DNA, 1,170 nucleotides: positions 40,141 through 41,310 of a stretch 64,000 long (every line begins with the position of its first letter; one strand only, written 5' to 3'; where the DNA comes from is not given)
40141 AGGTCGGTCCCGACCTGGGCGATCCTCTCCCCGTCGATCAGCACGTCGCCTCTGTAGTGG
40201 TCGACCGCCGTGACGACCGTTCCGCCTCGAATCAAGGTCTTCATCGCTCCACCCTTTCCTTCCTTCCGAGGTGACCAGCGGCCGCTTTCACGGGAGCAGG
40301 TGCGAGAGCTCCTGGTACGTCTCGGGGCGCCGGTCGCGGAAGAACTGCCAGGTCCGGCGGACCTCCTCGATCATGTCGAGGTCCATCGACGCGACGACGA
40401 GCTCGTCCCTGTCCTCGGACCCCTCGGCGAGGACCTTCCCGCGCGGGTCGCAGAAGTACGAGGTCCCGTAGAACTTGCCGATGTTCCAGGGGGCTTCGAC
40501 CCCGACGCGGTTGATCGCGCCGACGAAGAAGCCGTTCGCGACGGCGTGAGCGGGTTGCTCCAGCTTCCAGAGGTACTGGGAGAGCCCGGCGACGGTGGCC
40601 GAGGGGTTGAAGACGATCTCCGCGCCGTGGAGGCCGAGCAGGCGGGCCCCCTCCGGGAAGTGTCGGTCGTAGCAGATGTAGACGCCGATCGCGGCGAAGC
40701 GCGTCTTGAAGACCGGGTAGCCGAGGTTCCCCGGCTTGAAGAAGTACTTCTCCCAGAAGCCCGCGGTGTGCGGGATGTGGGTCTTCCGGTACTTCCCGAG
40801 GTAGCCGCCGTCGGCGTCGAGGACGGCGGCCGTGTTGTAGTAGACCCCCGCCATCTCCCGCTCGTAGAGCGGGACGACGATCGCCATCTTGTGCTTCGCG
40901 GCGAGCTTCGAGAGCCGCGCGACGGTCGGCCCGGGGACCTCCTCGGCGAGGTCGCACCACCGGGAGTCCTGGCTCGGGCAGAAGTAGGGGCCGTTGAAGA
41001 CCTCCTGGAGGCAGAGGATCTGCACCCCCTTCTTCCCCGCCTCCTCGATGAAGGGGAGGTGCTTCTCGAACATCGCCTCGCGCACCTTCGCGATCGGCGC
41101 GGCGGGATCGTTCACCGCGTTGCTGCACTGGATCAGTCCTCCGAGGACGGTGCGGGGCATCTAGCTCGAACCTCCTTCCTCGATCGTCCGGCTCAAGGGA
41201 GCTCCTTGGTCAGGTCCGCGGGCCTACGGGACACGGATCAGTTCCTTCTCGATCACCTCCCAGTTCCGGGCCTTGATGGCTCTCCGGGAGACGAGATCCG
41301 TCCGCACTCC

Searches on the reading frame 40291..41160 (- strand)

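Call 64: search_protein_families(library=pfam, proteins=[window:40291-41160:-], max_evalue=0.00001)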
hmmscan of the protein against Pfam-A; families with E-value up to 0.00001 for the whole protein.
window:40291-41160:- (290 aa): 1 family
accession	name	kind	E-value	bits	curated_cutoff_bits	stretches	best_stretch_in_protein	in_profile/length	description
PF00795.27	CN_hydrolase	-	1.4e-64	218.3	23.2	1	27-269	14-256/256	Carbon-nitrogen hydrolase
